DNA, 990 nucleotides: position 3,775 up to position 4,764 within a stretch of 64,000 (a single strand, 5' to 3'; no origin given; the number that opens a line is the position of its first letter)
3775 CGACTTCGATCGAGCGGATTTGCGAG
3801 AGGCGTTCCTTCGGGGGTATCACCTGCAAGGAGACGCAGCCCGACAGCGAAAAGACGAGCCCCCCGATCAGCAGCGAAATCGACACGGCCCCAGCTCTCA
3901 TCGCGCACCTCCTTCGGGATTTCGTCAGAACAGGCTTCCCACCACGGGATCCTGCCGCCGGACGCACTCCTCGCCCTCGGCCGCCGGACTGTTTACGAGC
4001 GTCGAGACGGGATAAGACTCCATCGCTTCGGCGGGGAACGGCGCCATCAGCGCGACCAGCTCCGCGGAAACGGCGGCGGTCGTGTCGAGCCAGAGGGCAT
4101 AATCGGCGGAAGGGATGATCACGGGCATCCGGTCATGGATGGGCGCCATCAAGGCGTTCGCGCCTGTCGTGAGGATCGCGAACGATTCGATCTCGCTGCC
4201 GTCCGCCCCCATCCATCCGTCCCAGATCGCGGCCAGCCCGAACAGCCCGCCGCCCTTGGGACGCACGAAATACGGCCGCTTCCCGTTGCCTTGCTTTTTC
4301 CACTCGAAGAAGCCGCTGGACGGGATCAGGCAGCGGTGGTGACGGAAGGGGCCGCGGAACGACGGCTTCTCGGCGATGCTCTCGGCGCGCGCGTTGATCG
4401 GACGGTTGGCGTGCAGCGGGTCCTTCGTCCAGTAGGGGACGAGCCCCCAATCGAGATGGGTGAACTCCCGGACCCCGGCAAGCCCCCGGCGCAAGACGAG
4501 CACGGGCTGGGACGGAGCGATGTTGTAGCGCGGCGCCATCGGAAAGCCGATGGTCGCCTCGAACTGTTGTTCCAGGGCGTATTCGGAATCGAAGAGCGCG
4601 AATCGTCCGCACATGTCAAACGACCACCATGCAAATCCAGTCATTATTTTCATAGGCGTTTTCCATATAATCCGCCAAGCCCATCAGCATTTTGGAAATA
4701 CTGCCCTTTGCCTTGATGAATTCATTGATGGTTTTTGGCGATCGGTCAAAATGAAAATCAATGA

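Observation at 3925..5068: AT-rich orphan gene translationally coupled (1-nt spacer) to the SRAP/YedK DNA-protein-crosslink peptidase gene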

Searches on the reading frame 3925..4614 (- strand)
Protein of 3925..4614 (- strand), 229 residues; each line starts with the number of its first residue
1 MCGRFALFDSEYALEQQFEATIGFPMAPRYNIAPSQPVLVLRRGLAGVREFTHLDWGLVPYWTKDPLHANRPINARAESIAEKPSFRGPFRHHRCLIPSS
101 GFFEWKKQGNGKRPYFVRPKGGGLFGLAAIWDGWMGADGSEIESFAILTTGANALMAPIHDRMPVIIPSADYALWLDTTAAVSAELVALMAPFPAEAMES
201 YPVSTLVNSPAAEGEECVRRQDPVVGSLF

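Call 4: search_protein_families(library=pfam, proteins=[window:3925-4614:-], max_evalue=1)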
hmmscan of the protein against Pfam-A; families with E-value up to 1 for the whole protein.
window:3925-4614:- (229 aa): 1 family
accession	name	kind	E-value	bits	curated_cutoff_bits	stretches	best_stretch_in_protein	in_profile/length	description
PF02586.19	SRAP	-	3.5e-71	239.6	27.1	1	1-210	1-214/214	SOS response associated peptidase (SRAP)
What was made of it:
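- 3925..4614 (-): SRAP/YedK-type peptidase gene (229 aa, Cys2), a host-composition core gene. Pfam PF02586 at 3.5e-71, full length (call 4).
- On SRAP / YedK (PF02586), downstream gene 3925-4614(-): 239.6 bits against a cut-off of 27.1, covering profile positions 1-214 of 214 (call 4).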

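Call 5: search_protein_families(library=padloc, proteins=[window:3925-4614:-], max_evalue=1)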
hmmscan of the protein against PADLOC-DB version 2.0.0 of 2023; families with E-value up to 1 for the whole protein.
window:3925-4614:- (229 aa): 0 families

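Call 6: search_protein_families(library=ncbifam, proteins=[window:3925-4614:-], max_evalue=1)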
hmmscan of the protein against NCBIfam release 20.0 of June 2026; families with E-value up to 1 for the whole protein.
window:3925-4614:- (229 aa): 1 family
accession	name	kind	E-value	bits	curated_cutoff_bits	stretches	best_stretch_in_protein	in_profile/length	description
NF007413.0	PRK09951.1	subfamily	1.9e-26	92.8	349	1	1-218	1-219/222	hypothetical protein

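Call 7: search_protein_families(library=phrogs, proteins=[window:3925-4614:-], max_evalue=1)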
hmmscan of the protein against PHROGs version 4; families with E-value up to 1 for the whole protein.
window:3925-4614:- (229 aa): 3 families
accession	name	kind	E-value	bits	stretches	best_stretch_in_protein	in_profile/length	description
phrog_1599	-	unknown function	9.7e-61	206.1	1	1-218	1-222/225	-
phrog_31689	-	unknown function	0.00013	23.2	1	47-92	43-88/92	-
phrog_20165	-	unknown function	0.00017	22.5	1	147-217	2-73/78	-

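Call 46: find_related_loci(query=window:3925-4614:-, collection=genome_contigs, flank=5000)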
Query window:3925-4614:- (229 aa) in genome_contigs; peptide patterns used: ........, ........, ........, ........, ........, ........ (x = any residue, [..] = any of these).
600 stretches matched a pattern (row limit reached: there are more); 566 encode a relative of the query (tblastn E <= 1e-3); the best 80 are kept; 80 distinct loci.
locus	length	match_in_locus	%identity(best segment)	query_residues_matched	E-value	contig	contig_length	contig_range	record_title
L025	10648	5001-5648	49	1-216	3e-69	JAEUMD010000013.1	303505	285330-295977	MAG: Hyphomicrobiaceae bacterium isolate new MAG-138 k141_1587921, whole genome shotgun sequence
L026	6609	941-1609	50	1-218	6e-68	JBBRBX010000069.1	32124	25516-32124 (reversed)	MAG: Caldilineales bacterium isolate Co_metawrap_2370 Cmw_2370_k141_19234807_length_32124_cov_10.0000, whole genome shot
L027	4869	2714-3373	49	1-224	7e-68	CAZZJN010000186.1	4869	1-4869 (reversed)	MAG TPA_asm: uncultured Ardenticatenaceae bacterium isolate SRP329715_co2_229 genome assembly, contig: NODE_30044_length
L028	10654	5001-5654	49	1-218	1e-67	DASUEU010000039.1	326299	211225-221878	MAG TPA_asm: Thermoanaerobaculia bacterium isolate SMAG_U1361 k141_44400, whole genome shotgun sequence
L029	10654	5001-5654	50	1-218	2e-67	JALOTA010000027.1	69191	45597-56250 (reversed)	MAG: Hyphomicrobium sp. isolate Prado221 scaffold_1893, whole genome shotgun sequence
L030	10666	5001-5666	51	1-218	2e-67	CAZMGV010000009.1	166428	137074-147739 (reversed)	MAG TPA_asm: uncultured bacterium isolate binchicken_co199_84 genome assembly, contig: NODE_101_length_166428_cov_16.269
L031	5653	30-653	52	16-218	3e-67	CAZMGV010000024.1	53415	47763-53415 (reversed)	MAG TPA_asm: uncultured bacterium isolate binchicken_co199_84 genome assembly, contig: NODE_682_length_53415_cov_15.8706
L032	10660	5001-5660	48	1-224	9e-67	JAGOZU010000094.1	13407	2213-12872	MAG: Promineifilum sp. isolate Gw_Prim_bin_199 Gw_Prim_4480_length_13407_cov_5.878916, whole genome shotgun sequence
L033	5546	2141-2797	47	1-218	7e-67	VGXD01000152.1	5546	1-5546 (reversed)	MAG: Nitrospira sp. isolate M_DeepCast_65m_m2_186 M_DeepCast_65m_m2_186_Ga0194120_10026283, whole genome shotgun sequenc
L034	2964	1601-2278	46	1-229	1e-66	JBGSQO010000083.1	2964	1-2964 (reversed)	MAG: Filomicrobium sp. isolate JTS-AC333 k141_2471112, whole genome shotgun sequence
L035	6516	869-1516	50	1-216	2e-66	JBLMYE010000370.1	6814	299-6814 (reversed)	MAG: Deltaproteobacteria bacterium isolate MAG237 PRJNA957066_bin2_renamed_369, whole genome shotgun sequence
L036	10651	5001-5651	49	1-218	2e-65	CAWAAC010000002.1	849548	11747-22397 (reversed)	MAG: uncultured Chloroflexia bacterium isolate MFD01689.bin.2.45 genome assembly, contig: contig_17975, whole genome sho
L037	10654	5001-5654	46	1-218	2e-65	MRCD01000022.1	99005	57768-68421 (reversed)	Calothrix sp. HK-06 NIES-2101_Scaffold_22, whole genome shotgun sequence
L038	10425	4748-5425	49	1-227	5e-65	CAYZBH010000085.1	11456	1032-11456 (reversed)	MAG TPA_asm: uncultured Thermoanaerobaculia bacterium isolate binchicken_co118_267 genome assembly, contig: NODE_6498_le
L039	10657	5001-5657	47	1-218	4e-65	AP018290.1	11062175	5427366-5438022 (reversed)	Calothrix sp. NIES-4105 DNA, nearly complete genome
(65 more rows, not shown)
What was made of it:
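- Closest known: SRAP/YedK/HMCES. Different: Its closest relatives in species-representative genomes are about 50% identical (call 46).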

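Call 48: find_encoding_contigs(protein=window:3925-4614:-, flank=6000, max_places=10)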
Protein window:3925-4614:- (229 aa): 2 contigs read that carry it; 2 places shown.
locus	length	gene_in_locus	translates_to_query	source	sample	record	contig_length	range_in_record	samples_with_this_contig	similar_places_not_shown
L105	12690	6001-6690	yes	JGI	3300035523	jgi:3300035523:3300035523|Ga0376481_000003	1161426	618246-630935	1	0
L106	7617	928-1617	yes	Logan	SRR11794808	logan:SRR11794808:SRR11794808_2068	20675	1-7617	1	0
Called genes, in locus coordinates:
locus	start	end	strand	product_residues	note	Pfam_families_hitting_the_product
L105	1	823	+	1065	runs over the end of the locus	PF00873:ACR_tran, PF02355:SecD_SecF_C (weak)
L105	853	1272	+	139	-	PF04134:DCC1-like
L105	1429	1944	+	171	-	PF00903:Glyoxalase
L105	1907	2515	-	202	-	PF10543:ORF6N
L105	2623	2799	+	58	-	-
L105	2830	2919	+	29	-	-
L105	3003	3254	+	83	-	-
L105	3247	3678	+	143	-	PF13470:PIN_3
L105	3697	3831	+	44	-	-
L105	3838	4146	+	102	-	PF00462:Glutaredoxin, PF13417:GST_N_3 (weak)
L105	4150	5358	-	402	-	PF00291:PALP, PF01842:ACT (faint)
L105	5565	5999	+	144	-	-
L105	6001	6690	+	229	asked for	PF02586:SRAP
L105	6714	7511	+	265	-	-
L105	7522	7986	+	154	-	PF06210:DUF1003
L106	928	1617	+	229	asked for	PF02586:SRAP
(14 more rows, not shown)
